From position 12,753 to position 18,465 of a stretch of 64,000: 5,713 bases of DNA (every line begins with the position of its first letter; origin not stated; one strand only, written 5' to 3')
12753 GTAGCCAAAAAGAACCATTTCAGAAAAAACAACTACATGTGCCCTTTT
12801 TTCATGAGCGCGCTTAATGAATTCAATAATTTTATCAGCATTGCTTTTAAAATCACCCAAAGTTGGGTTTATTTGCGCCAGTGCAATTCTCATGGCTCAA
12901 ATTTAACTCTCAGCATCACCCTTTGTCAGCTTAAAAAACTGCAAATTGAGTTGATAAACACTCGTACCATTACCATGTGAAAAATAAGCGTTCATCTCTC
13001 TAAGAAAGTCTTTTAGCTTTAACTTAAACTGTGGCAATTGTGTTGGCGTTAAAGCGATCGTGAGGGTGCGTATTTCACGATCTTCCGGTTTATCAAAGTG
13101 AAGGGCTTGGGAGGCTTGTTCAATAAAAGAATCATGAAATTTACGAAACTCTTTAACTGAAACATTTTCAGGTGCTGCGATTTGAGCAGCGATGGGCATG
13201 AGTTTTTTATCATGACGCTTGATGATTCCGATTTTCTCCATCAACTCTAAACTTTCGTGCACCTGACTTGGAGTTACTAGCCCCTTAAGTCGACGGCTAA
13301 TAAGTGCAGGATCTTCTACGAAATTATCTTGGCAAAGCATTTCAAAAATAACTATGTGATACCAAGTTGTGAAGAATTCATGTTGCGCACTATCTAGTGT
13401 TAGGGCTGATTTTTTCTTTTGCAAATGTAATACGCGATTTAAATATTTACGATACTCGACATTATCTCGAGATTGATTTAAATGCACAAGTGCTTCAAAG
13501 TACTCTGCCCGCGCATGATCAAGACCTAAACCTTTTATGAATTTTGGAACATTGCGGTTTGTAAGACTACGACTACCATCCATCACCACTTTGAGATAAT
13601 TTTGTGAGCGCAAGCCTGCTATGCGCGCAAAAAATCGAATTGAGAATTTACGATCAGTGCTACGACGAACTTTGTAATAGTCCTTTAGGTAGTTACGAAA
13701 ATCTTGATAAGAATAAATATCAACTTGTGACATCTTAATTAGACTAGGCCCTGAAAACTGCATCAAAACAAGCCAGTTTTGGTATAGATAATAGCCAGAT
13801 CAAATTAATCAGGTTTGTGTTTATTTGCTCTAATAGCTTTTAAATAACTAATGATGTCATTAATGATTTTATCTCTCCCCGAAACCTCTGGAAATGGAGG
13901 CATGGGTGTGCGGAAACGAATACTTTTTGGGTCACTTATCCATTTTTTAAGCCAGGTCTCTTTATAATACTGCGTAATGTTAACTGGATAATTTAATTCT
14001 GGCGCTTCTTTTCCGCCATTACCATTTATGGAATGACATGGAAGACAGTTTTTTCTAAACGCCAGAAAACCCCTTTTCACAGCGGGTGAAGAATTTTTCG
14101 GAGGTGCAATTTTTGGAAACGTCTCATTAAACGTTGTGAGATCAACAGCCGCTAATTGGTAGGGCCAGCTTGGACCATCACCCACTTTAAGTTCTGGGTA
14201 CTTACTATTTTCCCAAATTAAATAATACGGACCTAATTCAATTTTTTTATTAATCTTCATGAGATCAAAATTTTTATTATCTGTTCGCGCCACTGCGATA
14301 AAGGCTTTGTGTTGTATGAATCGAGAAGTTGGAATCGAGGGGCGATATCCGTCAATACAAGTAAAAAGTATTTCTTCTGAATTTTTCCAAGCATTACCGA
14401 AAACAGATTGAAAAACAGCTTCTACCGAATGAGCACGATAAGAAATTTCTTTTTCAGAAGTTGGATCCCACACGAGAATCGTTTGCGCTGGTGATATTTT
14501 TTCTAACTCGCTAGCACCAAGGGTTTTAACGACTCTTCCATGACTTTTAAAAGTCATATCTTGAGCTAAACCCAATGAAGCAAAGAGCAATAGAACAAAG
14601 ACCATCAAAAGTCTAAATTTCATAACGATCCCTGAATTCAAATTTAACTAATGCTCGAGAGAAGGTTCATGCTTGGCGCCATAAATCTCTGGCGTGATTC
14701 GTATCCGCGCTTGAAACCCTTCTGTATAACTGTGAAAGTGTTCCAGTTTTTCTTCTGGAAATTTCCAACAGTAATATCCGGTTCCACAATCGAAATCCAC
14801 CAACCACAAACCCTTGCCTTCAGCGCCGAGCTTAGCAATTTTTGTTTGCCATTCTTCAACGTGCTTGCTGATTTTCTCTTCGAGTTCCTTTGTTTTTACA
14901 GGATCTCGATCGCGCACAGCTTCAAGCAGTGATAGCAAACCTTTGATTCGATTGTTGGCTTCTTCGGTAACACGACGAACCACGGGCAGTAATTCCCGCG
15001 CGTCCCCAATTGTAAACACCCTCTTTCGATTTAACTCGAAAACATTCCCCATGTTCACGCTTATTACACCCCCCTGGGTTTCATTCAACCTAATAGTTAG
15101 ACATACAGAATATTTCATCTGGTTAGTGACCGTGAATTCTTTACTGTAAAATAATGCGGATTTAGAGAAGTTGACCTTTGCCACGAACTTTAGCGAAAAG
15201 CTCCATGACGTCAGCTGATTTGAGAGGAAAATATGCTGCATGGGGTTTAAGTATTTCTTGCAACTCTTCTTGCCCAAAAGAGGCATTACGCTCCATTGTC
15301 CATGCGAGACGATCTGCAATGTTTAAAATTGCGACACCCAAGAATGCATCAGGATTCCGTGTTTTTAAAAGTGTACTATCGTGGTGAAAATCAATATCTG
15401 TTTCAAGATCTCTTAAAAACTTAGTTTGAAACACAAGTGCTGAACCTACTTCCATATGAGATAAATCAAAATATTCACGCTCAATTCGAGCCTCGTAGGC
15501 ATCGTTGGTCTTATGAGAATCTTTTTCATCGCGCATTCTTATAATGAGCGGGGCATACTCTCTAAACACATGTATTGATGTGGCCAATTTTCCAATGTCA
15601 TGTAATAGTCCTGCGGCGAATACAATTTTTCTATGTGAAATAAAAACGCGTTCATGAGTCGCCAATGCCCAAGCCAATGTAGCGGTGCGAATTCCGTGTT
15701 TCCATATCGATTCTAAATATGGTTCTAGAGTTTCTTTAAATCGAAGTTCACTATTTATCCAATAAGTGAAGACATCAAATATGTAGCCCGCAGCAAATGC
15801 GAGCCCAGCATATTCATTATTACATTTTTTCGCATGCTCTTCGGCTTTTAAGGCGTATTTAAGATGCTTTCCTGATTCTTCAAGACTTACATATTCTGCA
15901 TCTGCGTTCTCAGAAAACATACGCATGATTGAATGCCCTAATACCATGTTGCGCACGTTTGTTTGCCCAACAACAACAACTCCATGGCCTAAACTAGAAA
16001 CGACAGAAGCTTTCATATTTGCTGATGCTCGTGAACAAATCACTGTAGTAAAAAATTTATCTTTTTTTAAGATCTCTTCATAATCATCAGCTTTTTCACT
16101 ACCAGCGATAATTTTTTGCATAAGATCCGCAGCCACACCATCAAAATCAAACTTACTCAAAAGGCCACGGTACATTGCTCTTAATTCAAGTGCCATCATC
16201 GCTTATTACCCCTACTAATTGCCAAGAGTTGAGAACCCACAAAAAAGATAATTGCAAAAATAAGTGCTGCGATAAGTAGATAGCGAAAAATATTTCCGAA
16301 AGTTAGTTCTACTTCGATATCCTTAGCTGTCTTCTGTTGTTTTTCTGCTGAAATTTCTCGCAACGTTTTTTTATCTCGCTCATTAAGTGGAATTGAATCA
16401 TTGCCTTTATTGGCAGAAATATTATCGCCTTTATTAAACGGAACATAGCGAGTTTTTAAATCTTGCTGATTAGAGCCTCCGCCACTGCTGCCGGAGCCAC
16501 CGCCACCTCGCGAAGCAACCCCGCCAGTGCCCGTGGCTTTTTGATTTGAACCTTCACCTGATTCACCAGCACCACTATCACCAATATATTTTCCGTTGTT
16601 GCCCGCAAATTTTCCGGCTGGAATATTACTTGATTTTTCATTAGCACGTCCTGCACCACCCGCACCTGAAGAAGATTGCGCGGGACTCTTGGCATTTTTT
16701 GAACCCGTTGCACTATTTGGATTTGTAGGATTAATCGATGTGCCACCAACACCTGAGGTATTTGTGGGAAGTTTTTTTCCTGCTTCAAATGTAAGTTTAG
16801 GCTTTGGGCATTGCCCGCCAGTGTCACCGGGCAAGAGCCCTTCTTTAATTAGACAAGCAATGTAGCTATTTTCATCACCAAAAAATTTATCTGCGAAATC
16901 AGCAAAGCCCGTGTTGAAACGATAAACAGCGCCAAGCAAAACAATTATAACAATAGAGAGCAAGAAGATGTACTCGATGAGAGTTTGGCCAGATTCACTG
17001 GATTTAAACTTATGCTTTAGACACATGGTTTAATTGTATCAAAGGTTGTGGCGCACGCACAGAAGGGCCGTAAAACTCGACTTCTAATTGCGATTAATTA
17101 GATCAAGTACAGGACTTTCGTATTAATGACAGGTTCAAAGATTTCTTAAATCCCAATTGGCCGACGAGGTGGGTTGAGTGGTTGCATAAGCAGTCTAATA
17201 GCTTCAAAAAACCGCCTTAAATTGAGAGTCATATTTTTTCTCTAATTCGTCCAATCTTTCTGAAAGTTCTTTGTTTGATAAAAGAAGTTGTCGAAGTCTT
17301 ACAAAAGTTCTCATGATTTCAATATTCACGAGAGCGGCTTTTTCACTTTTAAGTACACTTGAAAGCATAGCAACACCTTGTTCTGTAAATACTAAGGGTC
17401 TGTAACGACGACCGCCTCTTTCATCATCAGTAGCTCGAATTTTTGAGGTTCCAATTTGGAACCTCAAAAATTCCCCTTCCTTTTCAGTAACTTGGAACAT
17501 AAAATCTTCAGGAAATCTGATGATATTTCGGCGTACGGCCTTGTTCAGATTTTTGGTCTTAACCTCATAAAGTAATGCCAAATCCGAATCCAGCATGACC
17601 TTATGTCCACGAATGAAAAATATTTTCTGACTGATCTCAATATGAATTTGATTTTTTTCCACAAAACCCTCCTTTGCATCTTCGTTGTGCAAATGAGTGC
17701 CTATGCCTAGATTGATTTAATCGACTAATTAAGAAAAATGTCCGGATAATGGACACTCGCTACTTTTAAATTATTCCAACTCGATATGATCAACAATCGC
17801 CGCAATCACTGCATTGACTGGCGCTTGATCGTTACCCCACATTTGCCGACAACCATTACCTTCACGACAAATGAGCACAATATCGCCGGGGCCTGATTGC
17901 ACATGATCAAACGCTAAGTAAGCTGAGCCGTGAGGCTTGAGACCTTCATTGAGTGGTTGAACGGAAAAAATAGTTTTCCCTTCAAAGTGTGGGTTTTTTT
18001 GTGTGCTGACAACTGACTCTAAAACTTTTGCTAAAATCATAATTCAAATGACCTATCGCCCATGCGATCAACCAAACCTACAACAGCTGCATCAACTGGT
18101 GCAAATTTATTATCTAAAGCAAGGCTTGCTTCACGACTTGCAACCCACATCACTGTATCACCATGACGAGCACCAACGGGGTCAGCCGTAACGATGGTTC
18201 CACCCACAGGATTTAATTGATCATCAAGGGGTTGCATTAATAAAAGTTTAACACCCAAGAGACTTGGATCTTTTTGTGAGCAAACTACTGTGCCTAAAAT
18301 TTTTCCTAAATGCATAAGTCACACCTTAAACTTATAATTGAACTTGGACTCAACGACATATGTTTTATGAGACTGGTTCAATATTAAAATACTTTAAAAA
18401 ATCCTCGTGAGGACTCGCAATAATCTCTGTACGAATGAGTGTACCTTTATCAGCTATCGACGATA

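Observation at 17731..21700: Compact microcompartment operon whose only enzyme is an aldehyde dehydrogenase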

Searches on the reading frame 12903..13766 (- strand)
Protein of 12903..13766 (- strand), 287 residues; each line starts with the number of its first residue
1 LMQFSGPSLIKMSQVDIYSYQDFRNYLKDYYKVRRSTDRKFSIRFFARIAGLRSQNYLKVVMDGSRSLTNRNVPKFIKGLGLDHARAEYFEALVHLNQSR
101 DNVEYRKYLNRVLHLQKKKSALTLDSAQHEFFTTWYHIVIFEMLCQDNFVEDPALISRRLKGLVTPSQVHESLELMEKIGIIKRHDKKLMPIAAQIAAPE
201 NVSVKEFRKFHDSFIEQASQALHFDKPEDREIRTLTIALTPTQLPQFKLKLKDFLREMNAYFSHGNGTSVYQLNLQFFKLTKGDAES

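Call 23: search_protein_families(library=pfam, proteins=[window:12903-13766:-], max_evalue=0.001)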
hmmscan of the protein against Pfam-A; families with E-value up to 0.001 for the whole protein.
window:12903-13766:- (287 aa): 1 family
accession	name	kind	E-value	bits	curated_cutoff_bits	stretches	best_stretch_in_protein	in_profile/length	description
PF14394.12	DUF4423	-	4e-34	118.2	30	1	118-280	4-165/165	Domain of unknown function (DUF4423)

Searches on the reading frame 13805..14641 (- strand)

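Call 23: search_protein_families(library=pfam, proteins=[window:13805-14641:-], max_evalue=0.001)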
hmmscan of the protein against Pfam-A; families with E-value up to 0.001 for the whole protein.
window:13805-14641:- (278 aa): 2 families
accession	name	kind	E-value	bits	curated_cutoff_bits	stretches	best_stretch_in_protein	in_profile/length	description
PF00034.26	Cytochrom_C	-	3.8e-05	25.4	21.3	1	189-269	2-88/90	Cytochrome c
PF13442.11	Cytochrome_CBB3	-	5.1e-05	23.9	27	1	187-267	2-68/68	Cytochrome C oxidase, cbb3-type, subunit III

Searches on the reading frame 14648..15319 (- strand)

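Call 23: search_protein_families(library=pfam, proteins=[window:14648-15319:-], max_evalue=0.001)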
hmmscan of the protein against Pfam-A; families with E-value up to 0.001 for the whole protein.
window:14648-15319:- (223 aa): 1 family
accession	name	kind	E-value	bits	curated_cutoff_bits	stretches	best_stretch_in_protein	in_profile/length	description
PF09969.14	DUF2203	-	3.2e-17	63.8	24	1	100-207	1-121/122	Uncharacterized conserved protein (DUF2203)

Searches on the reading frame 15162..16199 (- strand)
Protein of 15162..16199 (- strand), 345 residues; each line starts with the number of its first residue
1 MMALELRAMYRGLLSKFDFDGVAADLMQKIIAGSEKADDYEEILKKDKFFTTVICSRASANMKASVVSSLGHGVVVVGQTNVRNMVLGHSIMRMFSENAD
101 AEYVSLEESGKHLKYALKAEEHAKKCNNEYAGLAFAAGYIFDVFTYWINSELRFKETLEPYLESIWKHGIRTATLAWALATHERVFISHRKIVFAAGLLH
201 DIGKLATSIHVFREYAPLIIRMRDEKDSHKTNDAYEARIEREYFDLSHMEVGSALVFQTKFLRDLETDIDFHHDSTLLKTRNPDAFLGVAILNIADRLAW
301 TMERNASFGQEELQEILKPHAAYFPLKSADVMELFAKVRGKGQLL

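Call 23: search_protein_families(library=pfam, proteins=[window:15162-16199:-], max_evalue=0.001)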
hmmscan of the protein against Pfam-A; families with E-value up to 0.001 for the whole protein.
window:15162-16199:- (345 aa): 2 families
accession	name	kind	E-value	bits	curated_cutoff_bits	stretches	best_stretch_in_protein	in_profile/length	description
PF08668.18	HDOD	-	2.6e-20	73.2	22.9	2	153-274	83-195/196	HDOD domain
PF01966.28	HD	-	1.1e-05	26.1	22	1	166-299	2-114/116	HD domain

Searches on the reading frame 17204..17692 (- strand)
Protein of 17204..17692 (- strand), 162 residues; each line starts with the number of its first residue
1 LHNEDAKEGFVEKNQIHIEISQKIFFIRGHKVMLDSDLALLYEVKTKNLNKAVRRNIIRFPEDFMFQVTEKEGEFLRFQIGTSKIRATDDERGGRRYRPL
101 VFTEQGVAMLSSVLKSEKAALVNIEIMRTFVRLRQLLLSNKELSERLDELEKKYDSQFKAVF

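Call 3: search_protein_families(library=pfam, proteins=[window:17204-17692:-], max_evalue=0.01)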
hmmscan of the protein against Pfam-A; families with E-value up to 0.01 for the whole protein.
window:17204-17692:- (162 aa): 1 family
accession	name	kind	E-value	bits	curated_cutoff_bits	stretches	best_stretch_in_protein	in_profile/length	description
PF10543.14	ORF6N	-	7.5e-32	109.9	27.8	1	22-113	1-86/86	ORF6N domain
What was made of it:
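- Checked: The downstream gene 17204-17692 is ORF6N (E 7.5e-32, call 3).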

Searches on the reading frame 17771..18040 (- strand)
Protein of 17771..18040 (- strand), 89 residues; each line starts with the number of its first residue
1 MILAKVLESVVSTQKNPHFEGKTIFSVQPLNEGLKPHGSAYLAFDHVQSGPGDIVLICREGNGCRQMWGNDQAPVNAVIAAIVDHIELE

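Call 3: search_protein_families(library=pfam, proteins=[window:17771-18040:-], max_evalue=0.01)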
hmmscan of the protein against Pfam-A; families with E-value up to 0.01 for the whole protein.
window:17771-18040:- (89 aa): 1 family
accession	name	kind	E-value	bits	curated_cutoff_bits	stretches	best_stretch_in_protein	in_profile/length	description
PF03319.19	EutN_CcmL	-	1.1e-22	80.8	25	1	1-84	1-83/83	Ethanolamine utilisation protein EutN/carboxysome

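Call 55: search_solved_structures(query=window:17771-18040:-, max_evalue=0.00001)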
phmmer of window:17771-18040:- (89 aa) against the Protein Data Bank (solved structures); distinct sequences matched with E-value up to 0.00001: 5.
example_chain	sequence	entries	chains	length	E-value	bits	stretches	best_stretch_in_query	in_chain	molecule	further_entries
4i7a_A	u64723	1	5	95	3.1e-12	49.5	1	1-87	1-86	Ethanolamine utilization protein EutN/carboxysome structural protein Ccml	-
5v74_A1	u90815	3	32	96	9.6e-11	44.8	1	1-88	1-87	Ethanolamine utilization protein EutN/carboxysome structural protein Ccml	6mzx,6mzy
4n8x_1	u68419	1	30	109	5.9e-10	42.3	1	2-89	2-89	Carbon dioxide concentrating mechanism protein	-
2qw7_A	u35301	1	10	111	2.2e-08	37.2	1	1-87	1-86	Carbon dioxide concentrating mechanism protein ccmL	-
4jw0_B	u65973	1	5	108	7.2e-08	35.6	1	3-87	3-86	Carbon dioxide concentrating mechanism protein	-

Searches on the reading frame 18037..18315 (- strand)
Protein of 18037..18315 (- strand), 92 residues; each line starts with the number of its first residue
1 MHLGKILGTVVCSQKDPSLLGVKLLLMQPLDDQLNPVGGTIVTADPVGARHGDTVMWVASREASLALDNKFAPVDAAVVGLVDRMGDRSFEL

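Call 3: search_protein_families(library=pfam, proteins=[window:18037-18315:-], max_evalue=0.01)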
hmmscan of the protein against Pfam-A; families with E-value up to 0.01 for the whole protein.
window:18037-18315:- (92 aa): 1 family
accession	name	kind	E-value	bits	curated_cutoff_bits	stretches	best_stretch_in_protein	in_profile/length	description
PF03319.19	EutN_CcmL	-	5.9e-26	91.2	25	1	1-83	1-83/83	Ethanolamine utilisation protein EutN/carboxysome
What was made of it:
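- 18037..18315 (-): BMC-P number 2, the first gene of the adjacent BMC-P pair. PF03319, E 5.9e-26 (call 3).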

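Call 54: search_solved_structures(query=window:18037-18315:-, max_evalue=0.00001)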
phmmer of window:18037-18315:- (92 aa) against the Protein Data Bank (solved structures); distinct sequences matched with E-value up to 0.00001: 10.
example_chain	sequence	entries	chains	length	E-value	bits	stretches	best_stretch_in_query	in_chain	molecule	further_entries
5v74_A1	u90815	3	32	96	3.8e-15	59.1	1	1-85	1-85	Ethanolamine utilization protein EutN/carboxysome structural protein Ccml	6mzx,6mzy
4i7a_A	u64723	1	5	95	1.8e-14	56.9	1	1-85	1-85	Ethanolamine utilization protein EutN/carboxysome structural protein Ccml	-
4jw0_B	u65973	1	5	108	4.5e-14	55.7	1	1-85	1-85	Carbon dioxide concentrating mechanism protein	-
4n8x_1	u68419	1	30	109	2.2e-13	53.5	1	1-85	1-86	Carbon dioxide concentrating mechanism protein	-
2qw7_A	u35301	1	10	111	4.1e-12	49.4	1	1-86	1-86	Carbon dioxide concentrating mechanism protein ccmL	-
6owf_C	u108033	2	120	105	1.5e-10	44.4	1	1-85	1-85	Ethanolamine utilization protein EutN/carboxysome structural protein Ccml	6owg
2hd3_A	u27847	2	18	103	1.5e-10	44.4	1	2-85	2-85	Ethanolamine utilization protein eutN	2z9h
4jvz_A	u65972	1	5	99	1.8e-08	37.8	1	1-86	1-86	Carbon dioxide concentrating mechanism protein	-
4n8f_A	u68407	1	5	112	2.7e-08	37.2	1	1-86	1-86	Carbon dioxide concentrating mechanism protein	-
7wkc_A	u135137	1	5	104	3e-07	33.9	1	1-86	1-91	Carboxysome shell vertex protein CcmL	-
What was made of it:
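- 18037..18315 (-): It is divergent from BMC-P number 1 (5v74, E 3.8e-15, call 54).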
